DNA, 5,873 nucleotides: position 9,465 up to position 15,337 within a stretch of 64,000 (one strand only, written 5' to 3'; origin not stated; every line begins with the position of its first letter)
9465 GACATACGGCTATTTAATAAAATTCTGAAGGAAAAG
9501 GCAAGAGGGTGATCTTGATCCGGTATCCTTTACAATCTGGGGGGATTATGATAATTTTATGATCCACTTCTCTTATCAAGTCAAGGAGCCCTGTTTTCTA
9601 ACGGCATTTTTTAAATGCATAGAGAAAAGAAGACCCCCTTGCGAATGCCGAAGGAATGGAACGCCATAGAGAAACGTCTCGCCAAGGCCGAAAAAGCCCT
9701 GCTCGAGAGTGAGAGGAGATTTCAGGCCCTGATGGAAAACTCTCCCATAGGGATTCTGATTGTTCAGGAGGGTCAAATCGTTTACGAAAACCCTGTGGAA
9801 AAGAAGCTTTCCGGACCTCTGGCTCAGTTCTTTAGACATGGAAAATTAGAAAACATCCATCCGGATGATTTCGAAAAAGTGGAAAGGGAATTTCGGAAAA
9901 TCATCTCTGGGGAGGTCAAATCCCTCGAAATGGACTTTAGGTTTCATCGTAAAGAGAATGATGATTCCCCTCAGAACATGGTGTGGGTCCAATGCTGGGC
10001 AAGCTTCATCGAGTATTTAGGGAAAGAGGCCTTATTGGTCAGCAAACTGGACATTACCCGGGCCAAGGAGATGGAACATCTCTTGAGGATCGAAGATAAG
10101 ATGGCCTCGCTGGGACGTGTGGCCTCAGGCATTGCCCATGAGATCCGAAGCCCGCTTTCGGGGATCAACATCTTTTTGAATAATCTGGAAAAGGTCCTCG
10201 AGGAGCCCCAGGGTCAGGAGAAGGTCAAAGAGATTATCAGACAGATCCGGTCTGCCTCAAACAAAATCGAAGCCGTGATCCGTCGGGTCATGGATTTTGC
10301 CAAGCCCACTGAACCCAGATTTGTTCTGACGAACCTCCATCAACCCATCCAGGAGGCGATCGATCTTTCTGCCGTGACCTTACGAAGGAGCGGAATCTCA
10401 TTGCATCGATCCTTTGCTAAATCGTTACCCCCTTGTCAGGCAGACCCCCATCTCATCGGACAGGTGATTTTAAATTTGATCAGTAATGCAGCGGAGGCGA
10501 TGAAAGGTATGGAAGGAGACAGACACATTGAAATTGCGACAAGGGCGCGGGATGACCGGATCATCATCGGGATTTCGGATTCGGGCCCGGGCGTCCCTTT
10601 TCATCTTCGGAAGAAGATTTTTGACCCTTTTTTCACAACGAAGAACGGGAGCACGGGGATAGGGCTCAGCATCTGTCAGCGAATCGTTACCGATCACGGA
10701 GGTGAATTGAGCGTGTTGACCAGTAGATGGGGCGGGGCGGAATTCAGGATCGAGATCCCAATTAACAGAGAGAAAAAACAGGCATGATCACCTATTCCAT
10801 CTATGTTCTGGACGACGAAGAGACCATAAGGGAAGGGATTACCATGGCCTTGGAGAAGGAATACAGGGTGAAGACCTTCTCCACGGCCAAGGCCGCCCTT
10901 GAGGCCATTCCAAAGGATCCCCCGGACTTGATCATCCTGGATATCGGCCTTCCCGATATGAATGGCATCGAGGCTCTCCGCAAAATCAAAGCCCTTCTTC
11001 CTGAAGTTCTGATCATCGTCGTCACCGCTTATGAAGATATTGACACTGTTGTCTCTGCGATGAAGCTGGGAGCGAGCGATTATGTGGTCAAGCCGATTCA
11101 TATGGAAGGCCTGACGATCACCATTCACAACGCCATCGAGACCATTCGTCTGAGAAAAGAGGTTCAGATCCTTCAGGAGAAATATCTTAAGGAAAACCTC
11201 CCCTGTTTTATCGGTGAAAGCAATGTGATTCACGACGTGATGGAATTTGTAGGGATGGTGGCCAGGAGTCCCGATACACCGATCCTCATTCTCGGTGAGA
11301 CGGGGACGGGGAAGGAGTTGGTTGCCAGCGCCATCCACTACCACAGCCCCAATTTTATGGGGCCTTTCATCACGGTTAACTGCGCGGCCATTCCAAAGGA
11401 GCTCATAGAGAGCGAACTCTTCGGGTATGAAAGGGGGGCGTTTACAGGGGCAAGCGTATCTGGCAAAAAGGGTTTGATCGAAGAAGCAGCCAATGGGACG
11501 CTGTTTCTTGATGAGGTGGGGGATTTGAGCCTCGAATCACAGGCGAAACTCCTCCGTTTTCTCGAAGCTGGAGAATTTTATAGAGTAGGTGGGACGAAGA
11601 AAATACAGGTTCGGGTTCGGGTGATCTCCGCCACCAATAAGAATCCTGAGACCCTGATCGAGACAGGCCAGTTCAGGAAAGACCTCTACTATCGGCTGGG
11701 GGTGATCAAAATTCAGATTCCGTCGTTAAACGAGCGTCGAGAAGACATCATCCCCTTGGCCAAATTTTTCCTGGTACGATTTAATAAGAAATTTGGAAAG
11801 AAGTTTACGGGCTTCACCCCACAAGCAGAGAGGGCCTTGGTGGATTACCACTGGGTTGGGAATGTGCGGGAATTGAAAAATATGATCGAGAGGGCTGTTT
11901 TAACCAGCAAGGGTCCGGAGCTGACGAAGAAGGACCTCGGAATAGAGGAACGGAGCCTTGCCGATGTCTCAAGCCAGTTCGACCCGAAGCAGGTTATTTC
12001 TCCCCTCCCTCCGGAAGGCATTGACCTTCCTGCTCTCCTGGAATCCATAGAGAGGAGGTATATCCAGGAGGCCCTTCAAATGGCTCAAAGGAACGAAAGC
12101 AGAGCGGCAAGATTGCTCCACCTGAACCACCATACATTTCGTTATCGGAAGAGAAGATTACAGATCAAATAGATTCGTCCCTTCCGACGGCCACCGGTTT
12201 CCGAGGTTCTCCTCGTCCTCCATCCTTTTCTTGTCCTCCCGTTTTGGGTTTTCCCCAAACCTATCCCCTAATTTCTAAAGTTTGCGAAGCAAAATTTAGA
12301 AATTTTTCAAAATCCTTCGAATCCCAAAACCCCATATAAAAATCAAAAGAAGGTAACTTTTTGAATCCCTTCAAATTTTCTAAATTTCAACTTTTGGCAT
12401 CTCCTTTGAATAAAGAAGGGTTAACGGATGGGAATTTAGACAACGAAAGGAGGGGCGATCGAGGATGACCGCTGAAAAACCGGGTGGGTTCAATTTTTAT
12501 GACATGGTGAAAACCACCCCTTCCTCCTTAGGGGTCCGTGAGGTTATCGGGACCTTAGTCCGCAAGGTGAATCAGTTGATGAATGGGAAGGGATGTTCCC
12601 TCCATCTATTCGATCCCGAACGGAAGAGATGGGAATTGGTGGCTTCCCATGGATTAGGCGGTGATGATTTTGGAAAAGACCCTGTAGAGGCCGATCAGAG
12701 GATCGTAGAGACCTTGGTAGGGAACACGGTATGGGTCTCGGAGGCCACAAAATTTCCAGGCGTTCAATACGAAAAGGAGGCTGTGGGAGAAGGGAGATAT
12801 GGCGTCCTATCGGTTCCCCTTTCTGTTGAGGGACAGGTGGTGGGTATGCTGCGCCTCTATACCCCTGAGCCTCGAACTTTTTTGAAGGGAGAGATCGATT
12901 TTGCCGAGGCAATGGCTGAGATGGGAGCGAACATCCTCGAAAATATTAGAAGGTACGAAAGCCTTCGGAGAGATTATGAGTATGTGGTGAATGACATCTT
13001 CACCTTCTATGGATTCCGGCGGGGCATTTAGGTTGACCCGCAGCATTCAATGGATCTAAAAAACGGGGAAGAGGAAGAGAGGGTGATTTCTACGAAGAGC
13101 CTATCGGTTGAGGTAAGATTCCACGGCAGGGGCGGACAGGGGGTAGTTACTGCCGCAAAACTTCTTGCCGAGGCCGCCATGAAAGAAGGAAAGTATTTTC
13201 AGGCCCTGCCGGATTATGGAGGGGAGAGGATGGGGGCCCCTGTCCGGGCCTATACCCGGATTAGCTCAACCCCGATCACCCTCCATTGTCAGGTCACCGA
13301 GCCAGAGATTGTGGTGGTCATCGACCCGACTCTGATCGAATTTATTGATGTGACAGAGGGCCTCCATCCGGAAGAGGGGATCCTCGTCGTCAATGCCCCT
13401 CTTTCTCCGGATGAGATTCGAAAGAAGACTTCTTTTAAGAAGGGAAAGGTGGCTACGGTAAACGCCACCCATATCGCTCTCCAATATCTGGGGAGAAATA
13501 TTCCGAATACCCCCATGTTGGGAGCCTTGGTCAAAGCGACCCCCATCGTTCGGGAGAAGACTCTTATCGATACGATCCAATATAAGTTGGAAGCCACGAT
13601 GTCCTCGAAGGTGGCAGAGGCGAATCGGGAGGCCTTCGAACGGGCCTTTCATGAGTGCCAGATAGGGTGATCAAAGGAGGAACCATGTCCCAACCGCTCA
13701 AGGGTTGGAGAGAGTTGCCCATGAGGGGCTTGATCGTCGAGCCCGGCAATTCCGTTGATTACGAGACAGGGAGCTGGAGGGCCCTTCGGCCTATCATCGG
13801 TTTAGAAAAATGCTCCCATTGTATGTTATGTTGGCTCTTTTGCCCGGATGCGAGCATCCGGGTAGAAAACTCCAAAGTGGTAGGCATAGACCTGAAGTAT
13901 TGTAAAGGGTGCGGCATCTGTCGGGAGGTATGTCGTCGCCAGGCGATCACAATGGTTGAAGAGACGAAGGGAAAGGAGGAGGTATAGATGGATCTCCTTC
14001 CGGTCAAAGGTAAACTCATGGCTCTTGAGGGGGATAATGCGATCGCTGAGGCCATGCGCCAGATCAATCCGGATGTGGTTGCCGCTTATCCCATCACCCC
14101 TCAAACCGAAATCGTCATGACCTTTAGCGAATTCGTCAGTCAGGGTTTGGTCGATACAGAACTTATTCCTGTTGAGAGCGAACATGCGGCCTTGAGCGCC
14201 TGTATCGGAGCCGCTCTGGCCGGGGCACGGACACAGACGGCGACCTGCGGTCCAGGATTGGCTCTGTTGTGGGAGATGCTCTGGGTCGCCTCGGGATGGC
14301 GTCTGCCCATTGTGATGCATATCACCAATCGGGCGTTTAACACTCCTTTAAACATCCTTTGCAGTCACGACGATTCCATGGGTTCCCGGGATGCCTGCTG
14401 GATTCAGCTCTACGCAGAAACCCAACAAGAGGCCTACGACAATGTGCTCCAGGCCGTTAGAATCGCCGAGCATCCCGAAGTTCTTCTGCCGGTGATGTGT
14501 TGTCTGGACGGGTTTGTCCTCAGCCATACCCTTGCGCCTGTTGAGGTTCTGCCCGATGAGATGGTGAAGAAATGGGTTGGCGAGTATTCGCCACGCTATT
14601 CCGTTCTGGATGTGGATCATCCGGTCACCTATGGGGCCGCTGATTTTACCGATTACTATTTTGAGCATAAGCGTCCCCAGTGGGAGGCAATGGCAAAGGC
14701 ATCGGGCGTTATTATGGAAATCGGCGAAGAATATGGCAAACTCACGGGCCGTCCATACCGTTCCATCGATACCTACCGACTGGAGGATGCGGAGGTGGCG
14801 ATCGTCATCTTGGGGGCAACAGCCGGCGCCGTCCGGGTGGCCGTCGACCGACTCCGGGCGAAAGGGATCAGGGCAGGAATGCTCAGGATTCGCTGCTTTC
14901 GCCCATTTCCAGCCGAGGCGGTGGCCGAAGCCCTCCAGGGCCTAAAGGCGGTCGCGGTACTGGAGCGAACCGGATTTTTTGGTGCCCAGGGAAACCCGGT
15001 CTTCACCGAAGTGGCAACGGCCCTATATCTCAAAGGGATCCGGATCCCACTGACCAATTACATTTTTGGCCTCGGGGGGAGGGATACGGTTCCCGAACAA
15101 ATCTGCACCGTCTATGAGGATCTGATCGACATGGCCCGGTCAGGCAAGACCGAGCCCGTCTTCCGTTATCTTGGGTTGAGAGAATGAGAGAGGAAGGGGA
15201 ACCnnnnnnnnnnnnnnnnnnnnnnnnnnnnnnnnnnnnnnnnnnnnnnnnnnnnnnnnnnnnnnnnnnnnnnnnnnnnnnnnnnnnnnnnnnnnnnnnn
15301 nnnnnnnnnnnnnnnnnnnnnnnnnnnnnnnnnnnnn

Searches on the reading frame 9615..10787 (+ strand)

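Call 8: search_protein_families(library=pfam, proteins=[window:9615-10787:+], max_evalue=0.00001)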
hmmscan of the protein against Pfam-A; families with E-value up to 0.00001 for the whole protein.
window:9615-10787:+ (390 aa): 3 families
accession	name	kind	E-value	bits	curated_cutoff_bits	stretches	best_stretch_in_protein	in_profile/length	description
PF02518.31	HATPase_c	-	1.7e-22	80.3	26.4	1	277-383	2-109/111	Histidine kinase-, DNA gyrase B-, and HSP90-like ATPase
PF00512.31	HisKA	-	8.6e-11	42.2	26.9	1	166-232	2-64/66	His Kinase A (phospho-acceptor) domain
PF14501.12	HATPase_c_5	-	9.9e-07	29.1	22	1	283-367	8-88/102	GHKL domain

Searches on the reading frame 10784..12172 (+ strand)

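Call 8: search_protein_families(library=pfam, proteins=[window:10784-12172:+], max_evalue=0.00001)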
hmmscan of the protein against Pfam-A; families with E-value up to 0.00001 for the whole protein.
window:10784-12172:+ (462 aa): 4 families
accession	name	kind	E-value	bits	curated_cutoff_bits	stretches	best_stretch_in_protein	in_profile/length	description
PF00158.32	Sigma54_activat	-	4e-66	222.3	20.2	1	143-311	2-168/168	Sigma-54 interaction domain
PF00072.30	Response_reg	-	7.4e-28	97.4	30.2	1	6-112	1-108/111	Response regulator receiver domain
PF25601.1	AAA_lid_14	-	1.5e-23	82.9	27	1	317-386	2-71/87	AAA+ ATPase lid domain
PF14532.12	Sigma54_activ_2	-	7.3e-21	75.3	25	1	143-315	1-138/138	Sigma-54 interaction domain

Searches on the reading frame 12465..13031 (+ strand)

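Call 8: search_protein_families(library=pfam, proteins=[window:12465-13031:+], max_evalue=0.00001)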
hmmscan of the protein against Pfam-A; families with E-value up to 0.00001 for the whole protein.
window:12465-13031:+ (188 aa): 3 families
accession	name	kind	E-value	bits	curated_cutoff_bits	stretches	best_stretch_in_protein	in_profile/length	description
PF13185.12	GAF_2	-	1.6e-09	38.5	28.6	1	23-159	3-136/136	GAF domain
PF13492.12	GAF_3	-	2.3e-09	38.2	27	1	26-160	4-129/129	GAF domain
PF01590.32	GAF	-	3.3e-08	34.6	22.4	1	26-155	4-130/133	GAF domain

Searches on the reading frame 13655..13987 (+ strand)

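Call 9: search_protein_families(library=pfam, proteins=[window:13655-13987:+], max_evalue=0.00001)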
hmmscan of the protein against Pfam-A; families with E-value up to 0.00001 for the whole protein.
window:13655-13987:+ (110 aa): 5 families
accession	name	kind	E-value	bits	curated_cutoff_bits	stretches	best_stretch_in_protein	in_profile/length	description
PF00037.32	Fer4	-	2.6e-09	36.9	21.1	0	78-99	3-24/24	4Fe-4S binding domain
PF14697.11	Fer4_21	-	8.5e-08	32.7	35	1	49-100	4-59/59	4Fe-4S dicluster domain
PF12838.12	Fer4_7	-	2.3e-07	31.6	27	0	83-107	2-26/52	4Fe-4S dicluster domain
PF13237.11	Fer4_10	-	3.9e-07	30.3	25.5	1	46-93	2-52/53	4Fe-4S dicluster domain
PF13187.11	Fer4_9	-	7.6e-06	26.3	27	0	52-98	1-52/52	4Fe-4S dicluster domain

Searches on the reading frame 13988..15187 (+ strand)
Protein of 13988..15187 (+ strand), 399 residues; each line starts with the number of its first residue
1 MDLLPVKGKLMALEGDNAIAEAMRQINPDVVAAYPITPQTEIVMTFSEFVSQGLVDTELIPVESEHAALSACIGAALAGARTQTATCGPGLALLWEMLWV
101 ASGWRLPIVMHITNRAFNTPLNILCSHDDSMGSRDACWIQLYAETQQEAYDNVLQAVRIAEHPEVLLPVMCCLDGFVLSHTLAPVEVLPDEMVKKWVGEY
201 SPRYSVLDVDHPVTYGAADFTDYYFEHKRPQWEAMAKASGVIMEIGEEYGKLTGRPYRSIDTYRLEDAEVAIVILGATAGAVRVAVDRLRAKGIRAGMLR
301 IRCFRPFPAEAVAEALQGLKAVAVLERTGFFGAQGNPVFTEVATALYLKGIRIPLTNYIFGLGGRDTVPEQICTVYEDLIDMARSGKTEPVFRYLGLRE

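Call 3: search_protein_families(library=pfam, proteins=[window:13988-15187:+])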
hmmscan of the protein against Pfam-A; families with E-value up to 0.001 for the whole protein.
window:13988-15187:+ (399 aa): 3 families
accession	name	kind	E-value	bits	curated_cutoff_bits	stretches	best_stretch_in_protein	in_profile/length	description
PF01855.24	POR_N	-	4.1e-72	243.1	27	1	21-245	1-229/231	Pyruvate flavodoxin/ferredoxin oxidoreductase, thiamine diP-bdg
PF17147.9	PFOR_II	-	2.9e-28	98.7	27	1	268-372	1-102/102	Pyruvate:ferredoxin oxidoreductase core domain II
PF02780.25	Transketolase_C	-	1.3e-05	25.5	25.9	1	266-345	8-87/124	Transketolase, C-terminal domain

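Call 4: search_protein_families(library=ncbifam, proteins=[window:13988-15187:+])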
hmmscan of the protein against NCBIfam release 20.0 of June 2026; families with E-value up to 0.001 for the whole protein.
window:13988-15187:+ (399 aa): 13 families
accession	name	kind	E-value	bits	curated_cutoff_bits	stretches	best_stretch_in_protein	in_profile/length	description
NF040682.1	PorA_Arch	equivalog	1.6e-140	468.4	550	1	10-399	3-387/387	pyruvate synthase subunit PorA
NF007201.0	PRK09622.1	equivalog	7e-127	423.7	590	1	14-398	14-398/405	2-oxoacid:ferredoxin oxidoreductase subunit alpha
NF006233.0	PRK08367.1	equivalog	1e-109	367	625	1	13-375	7-368/394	pyruvate ferredoxin oxidoreductase subunit alpha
NF045764.1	PhenlGlyoxDHPadG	equivalog_domain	9.3e-96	320.7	700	1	11-384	3-384/398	NADH-dependent phenylglyoxylate dehydrogenase subunit alpha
NF006232.0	PRK08366.1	equivalog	3.5e-94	315.6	646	1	13-389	10-384/394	2-ketoisovalerate ferredoxin oxidoreductase subunit alpha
NF045791.1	OxalOxredalpha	equivalog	2.6e-78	263.8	500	1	12-389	6-385/395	oxalate oxidoreductase subunit alpha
TIGR02176.1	pyruv_ox_red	equivalog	7.6e-56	189.6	911.35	1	10-381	1-380/1167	pyruvate:ferredoxin (flavodoxin) oxidoreductase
NF006412.0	PRK08659.1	equivalog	1.1e-35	123.6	411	2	9-190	4-186/378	2-oxoacid:acceptor oxidoreductase subunit alpha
TIGR03710.1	OAFO_sf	subfamily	6.5e-33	114.1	482.75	2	8-116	191-297/561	2-oxoacid:acceptor oxidoreductase subunit alpha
NF005507.0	PRK07119.1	subfamily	9e-29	100.4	399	1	12-326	6-305/352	3-methyl-2-oxobutanoate dehydrogenase subunit VorB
NF007206.0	PRK09627.1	equivalog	3.4e-24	85.5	579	2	14-188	7-182/375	2-oxoglutarate synthase subunit alpha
NF041170.1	Oxoac_fdxalpha_Archa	equivalog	1.7e-22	79.5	800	2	8-116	233-350/636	2-oxoacid:ferredoxin oxidoreductase subunit alpha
TIGR03336.1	IOR_alpha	equivalog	1.9e-09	36.4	650.9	1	13-87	5-77/595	indolepyruvate ferredoxin oxidoreductase subunit alpha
